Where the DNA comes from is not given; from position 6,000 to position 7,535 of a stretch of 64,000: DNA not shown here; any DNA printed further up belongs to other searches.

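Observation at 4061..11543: Ethylmalonyl-CoA pathway signature genes (ecm <> ccr-mcd) clustered with their cofactor and electron-transfer support genes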

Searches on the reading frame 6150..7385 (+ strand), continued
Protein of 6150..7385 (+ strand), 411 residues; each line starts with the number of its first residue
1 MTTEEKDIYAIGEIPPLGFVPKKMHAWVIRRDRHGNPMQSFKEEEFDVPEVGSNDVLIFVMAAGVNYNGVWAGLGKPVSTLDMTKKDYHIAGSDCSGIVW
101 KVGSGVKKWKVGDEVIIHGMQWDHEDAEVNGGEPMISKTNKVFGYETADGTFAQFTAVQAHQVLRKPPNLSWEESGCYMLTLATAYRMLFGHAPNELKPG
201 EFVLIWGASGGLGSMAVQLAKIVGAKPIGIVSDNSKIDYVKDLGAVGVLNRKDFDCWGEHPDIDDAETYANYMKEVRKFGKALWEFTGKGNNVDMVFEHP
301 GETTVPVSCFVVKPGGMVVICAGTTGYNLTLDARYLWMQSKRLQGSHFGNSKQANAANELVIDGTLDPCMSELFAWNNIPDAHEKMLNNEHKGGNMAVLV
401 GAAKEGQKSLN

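Call 29: search_solved_structures(query=window:6150-7385:+, show_alignments=5, max_evalue=1e-70)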
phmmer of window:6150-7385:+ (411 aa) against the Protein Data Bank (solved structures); distinct sequences matched with E-value up to 1e-70: 10.
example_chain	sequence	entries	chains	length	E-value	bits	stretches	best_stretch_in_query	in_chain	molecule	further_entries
4gi2_A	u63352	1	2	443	2.8e-182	609.3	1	2-409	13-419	Crotonyl-CoA carboxylase/reductase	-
4y0k_A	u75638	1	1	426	2.1e-122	412.1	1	5-403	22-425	AntE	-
4y1b_A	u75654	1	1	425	4.2e-122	411.1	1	5-402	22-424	AntE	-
9kva_A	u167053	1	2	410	1.3e-114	386.4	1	9-405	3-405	Putative crotonyl-CoA reductase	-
6na3_A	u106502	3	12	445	4.8e-76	259.3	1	33-406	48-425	Putative crotonyl-CoA reductase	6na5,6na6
6na4_A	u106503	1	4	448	4.9e-76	259.3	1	33-406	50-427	Putative crotonyl-CoA reductase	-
6owe_A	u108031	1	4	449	4.9e-76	259.3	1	33-406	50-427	Crotonyl-CoA carboxylase/reductase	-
3hzz_A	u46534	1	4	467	1.5e-75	257.7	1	29-406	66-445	Crotonyl CoA reductase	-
3krt_A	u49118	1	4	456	5.8e-74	252.5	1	29-406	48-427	Crotonyl CoA reductase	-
4a0s_A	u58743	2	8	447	2.1e-71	244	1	39-406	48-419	OCTENOYL-COA REDUCTASE/CARBOXYLASE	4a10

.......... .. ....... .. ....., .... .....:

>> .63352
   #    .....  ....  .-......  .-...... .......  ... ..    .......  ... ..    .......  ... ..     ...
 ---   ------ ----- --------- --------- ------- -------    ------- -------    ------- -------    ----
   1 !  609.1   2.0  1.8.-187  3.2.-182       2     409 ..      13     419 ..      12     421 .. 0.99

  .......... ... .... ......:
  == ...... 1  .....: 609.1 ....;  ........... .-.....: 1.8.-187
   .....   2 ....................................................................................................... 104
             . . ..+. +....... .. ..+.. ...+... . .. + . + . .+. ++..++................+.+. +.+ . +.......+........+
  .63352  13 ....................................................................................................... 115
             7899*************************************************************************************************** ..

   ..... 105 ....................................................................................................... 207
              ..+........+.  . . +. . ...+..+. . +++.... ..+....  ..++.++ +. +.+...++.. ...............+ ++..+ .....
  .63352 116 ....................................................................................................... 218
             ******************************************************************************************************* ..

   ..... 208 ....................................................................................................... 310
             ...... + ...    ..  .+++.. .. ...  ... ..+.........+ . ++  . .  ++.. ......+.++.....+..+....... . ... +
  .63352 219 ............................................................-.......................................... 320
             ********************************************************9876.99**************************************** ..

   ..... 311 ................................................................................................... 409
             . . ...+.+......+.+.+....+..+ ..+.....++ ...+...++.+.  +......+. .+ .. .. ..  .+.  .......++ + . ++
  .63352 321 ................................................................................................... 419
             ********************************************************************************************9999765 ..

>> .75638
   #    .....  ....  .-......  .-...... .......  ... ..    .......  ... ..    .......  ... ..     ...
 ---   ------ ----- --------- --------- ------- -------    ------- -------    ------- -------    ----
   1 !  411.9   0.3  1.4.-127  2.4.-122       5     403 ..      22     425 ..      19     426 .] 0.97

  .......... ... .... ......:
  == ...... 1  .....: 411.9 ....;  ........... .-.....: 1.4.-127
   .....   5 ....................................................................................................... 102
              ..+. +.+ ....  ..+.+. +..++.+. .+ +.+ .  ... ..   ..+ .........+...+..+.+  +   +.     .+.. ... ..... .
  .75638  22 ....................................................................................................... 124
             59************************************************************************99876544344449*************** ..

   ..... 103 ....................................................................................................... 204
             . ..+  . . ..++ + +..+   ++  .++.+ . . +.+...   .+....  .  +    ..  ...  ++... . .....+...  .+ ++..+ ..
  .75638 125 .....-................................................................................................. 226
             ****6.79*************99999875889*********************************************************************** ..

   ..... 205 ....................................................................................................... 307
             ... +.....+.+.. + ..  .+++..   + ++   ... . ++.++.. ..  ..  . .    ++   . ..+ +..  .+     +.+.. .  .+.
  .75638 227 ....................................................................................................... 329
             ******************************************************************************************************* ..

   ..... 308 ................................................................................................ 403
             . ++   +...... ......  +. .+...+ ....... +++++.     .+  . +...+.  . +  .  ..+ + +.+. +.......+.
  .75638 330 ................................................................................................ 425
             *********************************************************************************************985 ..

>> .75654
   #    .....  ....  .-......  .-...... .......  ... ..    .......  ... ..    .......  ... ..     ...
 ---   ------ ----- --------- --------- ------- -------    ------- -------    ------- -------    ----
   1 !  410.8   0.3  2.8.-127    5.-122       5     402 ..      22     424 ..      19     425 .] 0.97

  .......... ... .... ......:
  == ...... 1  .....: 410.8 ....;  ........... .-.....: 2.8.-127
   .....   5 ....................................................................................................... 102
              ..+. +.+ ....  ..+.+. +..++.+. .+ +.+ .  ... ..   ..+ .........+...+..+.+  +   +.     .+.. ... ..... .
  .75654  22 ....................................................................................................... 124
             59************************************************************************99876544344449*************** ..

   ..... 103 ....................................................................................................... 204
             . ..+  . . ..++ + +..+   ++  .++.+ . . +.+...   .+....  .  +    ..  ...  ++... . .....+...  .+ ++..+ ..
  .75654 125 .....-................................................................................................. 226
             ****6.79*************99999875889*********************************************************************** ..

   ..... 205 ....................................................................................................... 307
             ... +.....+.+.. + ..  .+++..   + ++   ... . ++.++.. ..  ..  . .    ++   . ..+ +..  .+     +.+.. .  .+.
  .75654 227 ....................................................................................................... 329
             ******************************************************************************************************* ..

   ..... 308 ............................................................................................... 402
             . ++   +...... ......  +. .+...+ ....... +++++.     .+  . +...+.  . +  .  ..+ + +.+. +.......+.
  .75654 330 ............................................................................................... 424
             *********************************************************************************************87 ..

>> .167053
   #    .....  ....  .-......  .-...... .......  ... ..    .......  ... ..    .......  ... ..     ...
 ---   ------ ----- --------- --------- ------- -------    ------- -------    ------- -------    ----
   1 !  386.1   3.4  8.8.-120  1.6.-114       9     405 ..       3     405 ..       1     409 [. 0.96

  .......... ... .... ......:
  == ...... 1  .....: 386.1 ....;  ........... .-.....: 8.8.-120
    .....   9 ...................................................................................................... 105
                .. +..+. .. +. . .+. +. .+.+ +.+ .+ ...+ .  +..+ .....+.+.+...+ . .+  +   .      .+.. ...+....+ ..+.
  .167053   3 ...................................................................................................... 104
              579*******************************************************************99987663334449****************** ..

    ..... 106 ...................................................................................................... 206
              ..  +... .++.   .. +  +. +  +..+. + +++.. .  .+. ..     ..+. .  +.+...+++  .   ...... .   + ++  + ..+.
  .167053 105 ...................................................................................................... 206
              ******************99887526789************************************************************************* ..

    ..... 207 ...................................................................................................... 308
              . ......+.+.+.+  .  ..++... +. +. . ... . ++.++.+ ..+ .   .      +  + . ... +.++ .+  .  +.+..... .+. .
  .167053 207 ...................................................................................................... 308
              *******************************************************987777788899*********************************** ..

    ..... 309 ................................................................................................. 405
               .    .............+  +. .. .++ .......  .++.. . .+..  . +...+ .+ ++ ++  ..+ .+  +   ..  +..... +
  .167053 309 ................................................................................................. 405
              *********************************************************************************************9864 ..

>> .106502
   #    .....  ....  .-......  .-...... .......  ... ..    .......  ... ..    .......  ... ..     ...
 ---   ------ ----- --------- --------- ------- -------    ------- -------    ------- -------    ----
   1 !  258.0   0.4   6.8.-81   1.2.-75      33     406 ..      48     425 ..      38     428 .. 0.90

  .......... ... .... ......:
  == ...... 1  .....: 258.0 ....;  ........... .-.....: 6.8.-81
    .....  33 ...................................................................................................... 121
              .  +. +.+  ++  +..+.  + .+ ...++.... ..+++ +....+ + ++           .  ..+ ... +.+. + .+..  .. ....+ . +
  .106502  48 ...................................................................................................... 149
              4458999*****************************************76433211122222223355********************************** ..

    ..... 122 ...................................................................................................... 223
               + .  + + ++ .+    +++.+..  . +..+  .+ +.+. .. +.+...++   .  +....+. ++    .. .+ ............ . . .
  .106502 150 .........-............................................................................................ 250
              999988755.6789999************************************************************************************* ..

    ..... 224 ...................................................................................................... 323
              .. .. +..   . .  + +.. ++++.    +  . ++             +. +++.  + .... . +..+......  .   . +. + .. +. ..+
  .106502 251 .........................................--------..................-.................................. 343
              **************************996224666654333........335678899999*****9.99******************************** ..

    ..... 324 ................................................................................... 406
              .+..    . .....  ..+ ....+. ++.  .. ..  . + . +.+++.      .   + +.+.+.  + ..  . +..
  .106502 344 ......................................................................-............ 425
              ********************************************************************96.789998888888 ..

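Call 71: find_homologous_proteins(query=L033:13741-14487:+)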
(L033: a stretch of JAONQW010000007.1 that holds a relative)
Query L033:13741-14487:+ (249 aa): 8000 proteins with E <= 0.001 among 8000 candidates; the best 120 are listed.
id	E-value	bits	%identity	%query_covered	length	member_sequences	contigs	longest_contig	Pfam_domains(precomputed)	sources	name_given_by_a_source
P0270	3.9e-150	516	98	100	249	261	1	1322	PF01012.28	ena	-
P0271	2.6e-143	494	92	100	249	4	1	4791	PF01012.28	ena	-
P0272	3.2e-141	487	92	100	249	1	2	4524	PF01012.28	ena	-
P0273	4.2e-137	473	90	100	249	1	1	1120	PF01012.28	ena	-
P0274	1.1e-136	472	90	100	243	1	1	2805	PF01012.28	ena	-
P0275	1.4e-135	468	87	100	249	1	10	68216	PF01012.28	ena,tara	tara:strand:+ start:1905 stop:2654 length:750 start_codon:yes stop_codon:yes gene_type:complete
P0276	1.5e-135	468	87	100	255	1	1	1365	PF01012.28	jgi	-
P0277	1.9e-135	468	86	100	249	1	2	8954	PF01012.28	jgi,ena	-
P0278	7.9e-135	466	85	100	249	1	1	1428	PF01012.28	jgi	jgi:electron transfer flavoprotein beta subunit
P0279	1.4e-134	465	85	100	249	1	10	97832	PF01012.28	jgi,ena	-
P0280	1.9e-134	465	85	100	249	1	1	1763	PF01012.28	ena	-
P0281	1.9e-134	465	85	100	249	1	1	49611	PF01012.28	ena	-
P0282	1.9e-134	465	85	100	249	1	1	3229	PF01012.28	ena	-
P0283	2.0e-134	464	85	100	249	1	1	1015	PF01012.28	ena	-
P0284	2.0e-134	464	86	100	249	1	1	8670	PF01012.28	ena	-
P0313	4.2e-133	460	85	100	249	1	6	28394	PF01012.28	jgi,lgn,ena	jgi:electron transfer flavoprotein beta subunit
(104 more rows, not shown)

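Call 73: find_encoding_contigs(protein=P0279, flank=8000, max_places=2)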
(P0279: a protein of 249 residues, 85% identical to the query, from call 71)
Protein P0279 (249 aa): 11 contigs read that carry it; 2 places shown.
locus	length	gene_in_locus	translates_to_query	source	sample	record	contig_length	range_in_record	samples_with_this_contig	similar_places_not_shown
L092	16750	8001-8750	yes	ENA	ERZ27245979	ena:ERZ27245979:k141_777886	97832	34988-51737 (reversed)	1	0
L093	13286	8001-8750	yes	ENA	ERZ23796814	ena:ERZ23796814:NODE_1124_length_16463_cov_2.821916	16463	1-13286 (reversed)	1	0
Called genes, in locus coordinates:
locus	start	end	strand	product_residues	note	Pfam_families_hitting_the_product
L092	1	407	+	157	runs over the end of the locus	PF02600:DsbB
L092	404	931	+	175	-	PF03232:COQ7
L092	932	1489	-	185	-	PF01844:HNH, PF14279:HNH_5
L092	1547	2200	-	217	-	PF02230:Abhydrolase_2, PF20434:BD-FAE (faint), PF00561:Abhydrolase_1 (faint), PF12146:Hydrolase_4 (faint), PF01738:DLH, PF00326:Peptidase_S9 (weak)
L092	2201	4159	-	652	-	PF01642:MM_CoA_mutase, PF02310:B12-binding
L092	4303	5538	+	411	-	PF08240:ADH_N, PF00107:ADH_zinc_N, PF13602:ADH_zinc_N_2 (weak)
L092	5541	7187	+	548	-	PF02771:Acyl-CoA_dh_N, PF02770:Acyl-CoA_dh_M, PF00441:Acyl-CoA_dh_1, PF08028:Acyl-CoA_dh_2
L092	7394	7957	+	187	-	PF01923:Cob_adeno_trans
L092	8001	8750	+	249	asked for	PF01012:ETF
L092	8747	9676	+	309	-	PF01012:ETF, PF00766:ETF_alpha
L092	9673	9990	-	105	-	-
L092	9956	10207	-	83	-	PF00578:AhpC-TSA (weak), PF08534:Redoxin (weak)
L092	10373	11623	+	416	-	PF00206:Lyase_1, PF14698:ASL_C2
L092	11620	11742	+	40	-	-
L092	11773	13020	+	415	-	PF00278:Orn_DAP_Arg_deC, PF01168:Ala_racemase_N (weak), PF02784:Orn_Arg_deC_N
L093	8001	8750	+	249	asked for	PF01012:ETF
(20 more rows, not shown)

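Call 74: find_encoding_contigs(protein=P0313, flank=8000, max_places=2)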
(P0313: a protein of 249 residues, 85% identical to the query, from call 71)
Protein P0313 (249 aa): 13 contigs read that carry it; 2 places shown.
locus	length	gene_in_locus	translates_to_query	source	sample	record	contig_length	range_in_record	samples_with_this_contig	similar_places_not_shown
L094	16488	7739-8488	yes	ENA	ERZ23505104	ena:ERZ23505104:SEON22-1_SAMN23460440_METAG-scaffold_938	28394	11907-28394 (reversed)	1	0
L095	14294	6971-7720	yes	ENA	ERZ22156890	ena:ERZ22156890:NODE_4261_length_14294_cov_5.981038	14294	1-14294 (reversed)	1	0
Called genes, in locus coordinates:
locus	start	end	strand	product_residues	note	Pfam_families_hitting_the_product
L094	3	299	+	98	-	?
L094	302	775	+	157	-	PF02600:DsbB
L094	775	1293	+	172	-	PF03232:COQ7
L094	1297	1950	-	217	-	PF02230:Abhydrolase_2, PF20434:BD-FAE (faint), PF00561:Abhydrolase_1 (faint), PF12146:Hydrolase_4 (faint), PF01738:DLH, PF00326:Peptidase_S9 (weak)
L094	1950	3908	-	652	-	PF01642:MM_CoA_mutase, PF02310:B12-binding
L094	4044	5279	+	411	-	PF08240:ADH_N, PF00107:ADH_zinc_N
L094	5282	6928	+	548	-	PF02771:Acyl-CoA_dh_N, PF02770:Acyl-CoA_dh_M, PF00441:Acyl-CoA_dh_1, PF08028:Acyl-CoA_dh_2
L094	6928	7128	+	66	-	PF04588:HIG_1_N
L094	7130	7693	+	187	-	PF01923:Cob_adeno_trans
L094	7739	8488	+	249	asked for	PF01012:ETF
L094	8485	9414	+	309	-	PF01012:ETF, PF00766:ETF_alpha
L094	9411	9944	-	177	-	PF00578:AhpC-TSA, PF08534:Redoxin, PF00085:Thioredoxin (weak), PF13098:Thioredoxin_2 (faint), PF13905:Thioredoxin_8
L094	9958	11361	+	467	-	PF00206:Lyase_1, PF14698:ASL_C2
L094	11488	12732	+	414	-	PF00278:Orn_DAP_Arg_deC, PF01168:Ala_racemase_N, PF02784:Orn_Arg_deC_N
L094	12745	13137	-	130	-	PF13717:Zn_ribbon_4, PF13719:Zn_ribbon_5 (weak)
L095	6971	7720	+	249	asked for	PF01012:ETF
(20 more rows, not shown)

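Call 81: search_protein_families(library=pfam, max_evalue=0.01, proteins=[L001:846-2642:-])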
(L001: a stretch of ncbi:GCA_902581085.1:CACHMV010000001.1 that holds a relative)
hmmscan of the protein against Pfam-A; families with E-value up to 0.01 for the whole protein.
L001:846-2642:- (598 aa): 2 families
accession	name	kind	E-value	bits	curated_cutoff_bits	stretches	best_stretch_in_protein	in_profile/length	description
PF00501.34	AMP-binding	-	1.2e-61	209.1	29.9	1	40-364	2-350/384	AMP-binding enzyme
PF13193.12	AMP-binding_C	-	1.3e-08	36.1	24.5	1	476-550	1-76/76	AMP-binding enzyme C-terminal domain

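Call 82: list_cluster_members(proteins=[window:6150-7385:+, window:7396-9051:+, window:59610-61568:-, window:4061-6016:-])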
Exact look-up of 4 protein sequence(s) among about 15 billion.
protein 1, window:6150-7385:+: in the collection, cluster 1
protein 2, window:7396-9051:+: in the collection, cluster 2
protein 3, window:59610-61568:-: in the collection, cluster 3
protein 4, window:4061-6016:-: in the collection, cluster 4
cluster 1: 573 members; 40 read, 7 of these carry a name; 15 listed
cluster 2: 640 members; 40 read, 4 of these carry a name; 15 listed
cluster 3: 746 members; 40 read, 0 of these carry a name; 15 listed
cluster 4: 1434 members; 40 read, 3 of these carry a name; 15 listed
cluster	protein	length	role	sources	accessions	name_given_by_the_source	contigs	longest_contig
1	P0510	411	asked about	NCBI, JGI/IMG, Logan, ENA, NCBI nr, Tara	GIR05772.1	MAG: crotonyl-CoA carboxylase/reductase [Candidatus Pelagibacterales bacterium] | crotonyl-CoA carboxylase/reductase | MAG: crotonyl-CoA carboxylase/reductase [Pelagibacterales bacterium]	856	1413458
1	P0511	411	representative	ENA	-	-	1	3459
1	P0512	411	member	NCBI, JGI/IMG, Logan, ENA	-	crotonyl-CoA carboxylase/reductase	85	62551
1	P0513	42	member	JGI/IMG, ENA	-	crotonyl-CoA carboxylase/reductase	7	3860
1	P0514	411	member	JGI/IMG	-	crotonyl-CoA carboxylase/reductase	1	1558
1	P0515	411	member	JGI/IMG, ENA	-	crotonyl-CoA carboxylase/reductase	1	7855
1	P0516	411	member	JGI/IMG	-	crotonyl-CoA carboxylase/reductase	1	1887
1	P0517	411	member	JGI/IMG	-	crotonyl-CoA carboxylase/reductase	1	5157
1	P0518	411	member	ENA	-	-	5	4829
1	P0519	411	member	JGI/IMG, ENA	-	-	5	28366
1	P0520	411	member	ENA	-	-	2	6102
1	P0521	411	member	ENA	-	-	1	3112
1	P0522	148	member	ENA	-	-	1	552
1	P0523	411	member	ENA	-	-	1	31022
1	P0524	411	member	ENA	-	-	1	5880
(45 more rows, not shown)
